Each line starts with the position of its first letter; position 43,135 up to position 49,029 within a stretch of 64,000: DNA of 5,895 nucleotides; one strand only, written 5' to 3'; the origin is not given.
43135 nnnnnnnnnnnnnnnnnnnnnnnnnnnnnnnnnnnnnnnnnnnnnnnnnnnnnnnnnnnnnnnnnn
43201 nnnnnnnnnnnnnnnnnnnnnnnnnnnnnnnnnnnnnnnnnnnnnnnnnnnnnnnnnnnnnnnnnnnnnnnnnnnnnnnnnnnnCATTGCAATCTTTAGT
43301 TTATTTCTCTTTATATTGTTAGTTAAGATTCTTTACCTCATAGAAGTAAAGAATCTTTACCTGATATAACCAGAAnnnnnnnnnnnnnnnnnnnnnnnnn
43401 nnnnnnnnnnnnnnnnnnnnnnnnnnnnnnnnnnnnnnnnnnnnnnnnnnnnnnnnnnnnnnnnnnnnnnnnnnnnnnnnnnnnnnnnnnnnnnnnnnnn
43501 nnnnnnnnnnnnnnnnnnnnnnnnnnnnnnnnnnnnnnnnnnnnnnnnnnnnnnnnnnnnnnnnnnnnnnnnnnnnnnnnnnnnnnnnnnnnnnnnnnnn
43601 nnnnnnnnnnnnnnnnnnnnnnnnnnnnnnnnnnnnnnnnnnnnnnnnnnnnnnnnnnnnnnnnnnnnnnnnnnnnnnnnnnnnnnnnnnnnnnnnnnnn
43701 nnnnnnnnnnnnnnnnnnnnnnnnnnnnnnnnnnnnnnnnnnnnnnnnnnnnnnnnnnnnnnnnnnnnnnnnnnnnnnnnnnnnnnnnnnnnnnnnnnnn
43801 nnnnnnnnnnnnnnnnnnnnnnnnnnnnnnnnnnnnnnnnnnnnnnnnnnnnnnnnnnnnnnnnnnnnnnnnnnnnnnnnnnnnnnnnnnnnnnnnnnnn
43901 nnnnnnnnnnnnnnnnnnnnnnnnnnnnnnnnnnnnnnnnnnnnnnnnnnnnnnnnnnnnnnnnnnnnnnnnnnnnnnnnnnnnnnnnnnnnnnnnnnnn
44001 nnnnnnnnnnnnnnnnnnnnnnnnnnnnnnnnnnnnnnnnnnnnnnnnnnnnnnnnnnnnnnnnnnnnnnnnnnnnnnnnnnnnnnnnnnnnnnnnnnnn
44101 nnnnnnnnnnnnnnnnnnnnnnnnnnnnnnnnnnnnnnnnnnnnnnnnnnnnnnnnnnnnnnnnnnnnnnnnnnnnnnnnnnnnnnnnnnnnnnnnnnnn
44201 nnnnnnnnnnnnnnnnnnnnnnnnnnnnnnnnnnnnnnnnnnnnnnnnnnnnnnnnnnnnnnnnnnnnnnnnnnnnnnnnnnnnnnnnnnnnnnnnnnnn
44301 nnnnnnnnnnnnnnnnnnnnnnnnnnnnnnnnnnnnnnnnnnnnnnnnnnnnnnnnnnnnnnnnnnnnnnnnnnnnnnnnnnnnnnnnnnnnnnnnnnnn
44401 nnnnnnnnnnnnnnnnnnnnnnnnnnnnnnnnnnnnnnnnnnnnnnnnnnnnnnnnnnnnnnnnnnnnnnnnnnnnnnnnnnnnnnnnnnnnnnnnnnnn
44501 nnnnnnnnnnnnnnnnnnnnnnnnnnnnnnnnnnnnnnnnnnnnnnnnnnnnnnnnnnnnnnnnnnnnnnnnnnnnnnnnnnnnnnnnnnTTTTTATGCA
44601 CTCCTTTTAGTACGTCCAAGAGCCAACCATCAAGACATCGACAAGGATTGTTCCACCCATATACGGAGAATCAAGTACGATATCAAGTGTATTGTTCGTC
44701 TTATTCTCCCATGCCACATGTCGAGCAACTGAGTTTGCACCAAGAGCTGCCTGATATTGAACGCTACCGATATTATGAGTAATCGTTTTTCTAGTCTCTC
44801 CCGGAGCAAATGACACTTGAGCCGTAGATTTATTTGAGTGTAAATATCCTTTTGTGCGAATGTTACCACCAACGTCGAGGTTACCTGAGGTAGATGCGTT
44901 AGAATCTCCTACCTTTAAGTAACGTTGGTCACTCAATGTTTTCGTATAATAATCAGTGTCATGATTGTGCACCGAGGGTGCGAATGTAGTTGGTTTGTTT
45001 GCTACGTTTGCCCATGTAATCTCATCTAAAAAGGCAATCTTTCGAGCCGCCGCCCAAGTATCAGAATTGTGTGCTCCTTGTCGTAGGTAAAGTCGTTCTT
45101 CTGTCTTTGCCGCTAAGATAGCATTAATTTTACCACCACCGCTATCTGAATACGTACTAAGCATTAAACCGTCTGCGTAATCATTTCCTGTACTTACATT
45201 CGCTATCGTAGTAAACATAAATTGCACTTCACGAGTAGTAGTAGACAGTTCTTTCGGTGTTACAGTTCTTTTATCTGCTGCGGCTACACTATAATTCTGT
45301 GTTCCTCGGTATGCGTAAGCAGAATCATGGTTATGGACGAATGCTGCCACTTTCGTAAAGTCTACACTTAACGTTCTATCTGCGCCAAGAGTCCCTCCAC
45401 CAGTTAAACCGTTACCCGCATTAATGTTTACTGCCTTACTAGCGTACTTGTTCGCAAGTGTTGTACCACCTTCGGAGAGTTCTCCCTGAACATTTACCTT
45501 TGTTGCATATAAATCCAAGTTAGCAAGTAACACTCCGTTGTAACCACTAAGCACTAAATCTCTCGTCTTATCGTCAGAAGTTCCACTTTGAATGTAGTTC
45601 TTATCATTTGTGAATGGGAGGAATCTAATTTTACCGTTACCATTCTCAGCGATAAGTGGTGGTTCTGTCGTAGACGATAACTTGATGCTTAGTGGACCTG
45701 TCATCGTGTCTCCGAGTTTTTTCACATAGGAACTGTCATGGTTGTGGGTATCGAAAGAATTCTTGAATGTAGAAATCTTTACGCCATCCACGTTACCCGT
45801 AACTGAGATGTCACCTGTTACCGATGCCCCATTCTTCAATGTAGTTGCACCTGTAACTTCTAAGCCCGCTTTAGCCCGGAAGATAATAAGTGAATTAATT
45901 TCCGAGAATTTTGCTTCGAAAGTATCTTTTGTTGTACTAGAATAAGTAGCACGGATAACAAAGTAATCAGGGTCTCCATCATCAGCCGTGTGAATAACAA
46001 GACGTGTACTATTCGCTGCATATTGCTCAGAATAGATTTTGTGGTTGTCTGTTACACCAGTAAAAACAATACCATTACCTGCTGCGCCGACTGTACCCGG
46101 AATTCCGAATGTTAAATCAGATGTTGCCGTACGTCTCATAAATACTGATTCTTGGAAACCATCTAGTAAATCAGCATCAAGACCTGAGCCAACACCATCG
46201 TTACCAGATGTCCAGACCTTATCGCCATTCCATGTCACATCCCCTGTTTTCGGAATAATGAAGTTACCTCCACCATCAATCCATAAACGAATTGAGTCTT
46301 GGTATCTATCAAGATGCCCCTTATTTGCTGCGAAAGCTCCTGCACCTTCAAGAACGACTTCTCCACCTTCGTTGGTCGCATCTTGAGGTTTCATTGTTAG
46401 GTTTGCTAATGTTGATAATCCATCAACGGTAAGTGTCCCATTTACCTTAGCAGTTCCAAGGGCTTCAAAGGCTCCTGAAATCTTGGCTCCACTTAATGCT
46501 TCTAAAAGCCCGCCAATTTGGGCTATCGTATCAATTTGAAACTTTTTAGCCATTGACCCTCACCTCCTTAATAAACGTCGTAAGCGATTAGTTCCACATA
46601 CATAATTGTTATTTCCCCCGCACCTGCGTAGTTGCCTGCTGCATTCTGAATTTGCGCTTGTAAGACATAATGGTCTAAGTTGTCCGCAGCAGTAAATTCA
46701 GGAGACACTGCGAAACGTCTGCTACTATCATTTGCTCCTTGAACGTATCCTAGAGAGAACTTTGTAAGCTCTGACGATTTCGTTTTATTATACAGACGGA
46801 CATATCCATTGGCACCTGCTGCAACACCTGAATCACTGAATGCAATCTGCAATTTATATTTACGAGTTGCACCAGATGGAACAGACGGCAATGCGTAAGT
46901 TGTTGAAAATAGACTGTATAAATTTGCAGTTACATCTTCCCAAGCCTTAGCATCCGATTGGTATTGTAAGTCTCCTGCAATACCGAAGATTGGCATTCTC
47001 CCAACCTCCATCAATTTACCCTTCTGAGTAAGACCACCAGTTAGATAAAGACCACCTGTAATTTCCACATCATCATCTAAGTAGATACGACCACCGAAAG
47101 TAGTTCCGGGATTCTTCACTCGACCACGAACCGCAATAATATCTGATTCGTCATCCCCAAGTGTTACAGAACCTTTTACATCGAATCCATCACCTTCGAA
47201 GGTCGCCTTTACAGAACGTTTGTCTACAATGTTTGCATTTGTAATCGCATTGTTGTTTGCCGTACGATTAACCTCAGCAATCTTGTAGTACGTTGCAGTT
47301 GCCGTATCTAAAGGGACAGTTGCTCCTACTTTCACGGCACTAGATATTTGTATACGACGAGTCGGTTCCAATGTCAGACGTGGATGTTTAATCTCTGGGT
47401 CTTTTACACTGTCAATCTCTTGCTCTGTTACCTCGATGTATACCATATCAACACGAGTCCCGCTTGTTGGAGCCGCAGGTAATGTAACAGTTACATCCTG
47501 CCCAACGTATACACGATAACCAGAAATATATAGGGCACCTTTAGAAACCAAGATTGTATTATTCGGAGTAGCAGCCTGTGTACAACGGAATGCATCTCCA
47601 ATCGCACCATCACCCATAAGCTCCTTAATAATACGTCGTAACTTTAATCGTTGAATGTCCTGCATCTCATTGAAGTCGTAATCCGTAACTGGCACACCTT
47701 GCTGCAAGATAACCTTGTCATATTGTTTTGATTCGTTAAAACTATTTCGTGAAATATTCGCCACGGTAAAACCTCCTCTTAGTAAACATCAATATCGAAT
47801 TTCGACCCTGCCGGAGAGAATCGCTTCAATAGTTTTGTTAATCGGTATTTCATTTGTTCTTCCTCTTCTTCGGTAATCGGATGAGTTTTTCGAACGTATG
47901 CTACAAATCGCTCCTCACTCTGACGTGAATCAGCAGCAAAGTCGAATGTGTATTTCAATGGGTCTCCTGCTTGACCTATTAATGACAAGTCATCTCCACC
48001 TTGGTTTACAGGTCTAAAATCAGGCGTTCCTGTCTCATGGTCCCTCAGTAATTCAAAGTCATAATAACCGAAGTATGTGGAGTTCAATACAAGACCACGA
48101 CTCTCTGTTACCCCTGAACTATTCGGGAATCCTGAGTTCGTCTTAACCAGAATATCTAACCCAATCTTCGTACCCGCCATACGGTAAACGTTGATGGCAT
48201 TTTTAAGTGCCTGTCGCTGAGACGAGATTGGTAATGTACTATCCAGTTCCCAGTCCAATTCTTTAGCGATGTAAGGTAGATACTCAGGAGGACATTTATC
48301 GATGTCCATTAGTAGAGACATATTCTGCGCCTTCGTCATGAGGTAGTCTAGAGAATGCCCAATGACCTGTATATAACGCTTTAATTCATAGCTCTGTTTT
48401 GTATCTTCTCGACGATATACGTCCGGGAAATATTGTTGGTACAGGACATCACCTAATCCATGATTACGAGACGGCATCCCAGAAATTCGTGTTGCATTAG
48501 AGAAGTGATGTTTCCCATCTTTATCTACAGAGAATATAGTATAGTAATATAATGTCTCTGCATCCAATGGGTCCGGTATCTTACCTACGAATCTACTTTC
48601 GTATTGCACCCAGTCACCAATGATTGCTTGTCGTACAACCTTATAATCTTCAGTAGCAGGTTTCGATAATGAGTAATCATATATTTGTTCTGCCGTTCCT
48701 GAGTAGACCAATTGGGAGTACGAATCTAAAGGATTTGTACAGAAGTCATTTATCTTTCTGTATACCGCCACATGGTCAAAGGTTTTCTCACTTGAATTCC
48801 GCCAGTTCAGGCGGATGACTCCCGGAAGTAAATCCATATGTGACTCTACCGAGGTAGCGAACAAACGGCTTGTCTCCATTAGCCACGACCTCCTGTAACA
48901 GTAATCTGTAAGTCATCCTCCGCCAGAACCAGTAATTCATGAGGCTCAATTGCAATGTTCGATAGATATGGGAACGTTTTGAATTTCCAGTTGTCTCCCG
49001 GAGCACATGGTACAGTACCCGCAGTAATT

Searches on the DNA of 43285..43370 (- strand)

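Call 32: search_dna_similar(query=window:43285-43370:-, collection=phages, mode=distant, max_evalue=1, max_rows=40)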
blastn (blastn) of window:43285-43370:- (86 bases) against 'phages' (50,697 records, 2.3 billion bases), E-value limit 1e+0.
Records with a match: 4; places in all: 4; records where one place covers at least 80% of the query: 0.
Best place of each record, by identity: 95-99% 2; 90-95% 1; 80-90% 1.
By first word of the organism name: Bacteriophage 2; Bacillus 1; Marine 1.
By host as written in the record: - 2; Bacillus sp. (in: Bacteria) 1; Helicobacter rodentium ATCC 700285 genome 1.
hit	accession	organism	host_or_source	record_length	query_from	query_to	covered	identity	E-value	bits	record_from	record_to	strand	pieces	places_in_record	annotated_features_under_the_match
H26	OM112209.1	Bacillus phage PK1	Bacillus sp. (in: Bacteria)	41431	43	73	36%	87.1%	2e-1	39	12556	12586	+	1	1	none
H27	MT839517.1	Bacteriophage sp.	human fecal samples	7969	2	27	30%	92.3%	2e-1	39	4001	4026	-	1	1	record has no annotation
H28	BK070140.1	Bacteriophage sp.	Helicobacter rodentium ATCC 700285 ...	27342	47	70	28%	95.8%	2e-1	40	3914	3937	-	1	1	hypothetical protein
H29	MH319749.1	Marine virus AG-345-F15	single cell amplified by WGA-X; seawater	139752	5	27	27%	95.7%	7e-1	38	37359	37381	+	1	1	record has no annotation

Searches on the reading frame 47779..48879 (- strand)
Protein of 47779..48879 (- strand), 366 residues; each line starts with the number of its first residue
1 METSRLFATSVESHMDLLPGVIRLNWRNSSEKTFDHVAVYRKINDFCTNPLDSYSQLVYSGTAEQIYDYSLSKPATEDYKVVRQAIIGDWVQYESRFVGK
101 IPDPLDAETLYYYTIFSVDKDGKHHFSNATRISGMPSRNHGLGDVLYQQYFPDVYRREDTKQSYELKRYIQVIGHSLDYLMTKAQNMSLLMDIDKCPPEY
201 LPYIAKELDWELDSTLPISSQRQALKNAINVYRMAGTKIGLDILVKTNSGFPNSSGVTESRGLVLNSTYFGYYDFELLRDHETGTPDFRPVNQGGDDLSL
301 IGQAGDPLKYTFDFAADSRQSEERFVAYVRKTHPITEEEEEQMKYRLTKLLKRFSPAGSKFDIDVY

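Call 59: find_encoding_contigs(protein=window:47779-48879:-, flank=8000, max_places=3)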
Protein window:47779-48879:- (366 aa): 2 contigs read that carry it; 1 place shown.
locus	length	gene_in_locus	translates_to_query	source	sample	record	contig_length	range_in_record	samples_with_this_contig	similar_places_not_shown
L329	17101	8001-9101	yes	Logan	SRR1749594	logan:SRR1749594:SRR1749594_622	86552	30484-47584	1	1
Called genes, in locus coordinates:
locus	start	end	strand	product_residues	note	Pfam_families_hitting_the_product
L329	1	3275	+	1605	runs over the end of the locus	PF10145:PhageMin_Tail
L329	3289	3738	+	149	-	PF19266:CIS_tube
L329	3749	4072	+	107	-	-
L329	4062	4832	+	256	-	-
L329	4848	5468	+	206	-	PF01476:LysM (weak)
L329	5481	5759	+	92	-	PF04717:Phage_base_V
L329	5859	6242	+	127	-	PF04965:GPW_gp25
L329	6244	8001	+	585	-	-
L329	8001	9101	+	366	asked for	PF09684:Tail_P2_I (weak)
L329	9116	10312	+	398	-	PF16075:DUF4815, PF20129:DUF6519 (weak)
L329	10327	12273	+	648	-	-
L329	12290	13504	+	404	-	PF13385:Laminin_G_3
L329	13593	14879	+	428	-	PF13385:Laminin_G_3 (weak)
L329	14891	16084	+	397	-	-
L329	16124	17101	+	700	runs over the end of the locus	PF27308:XkdV_N (faint)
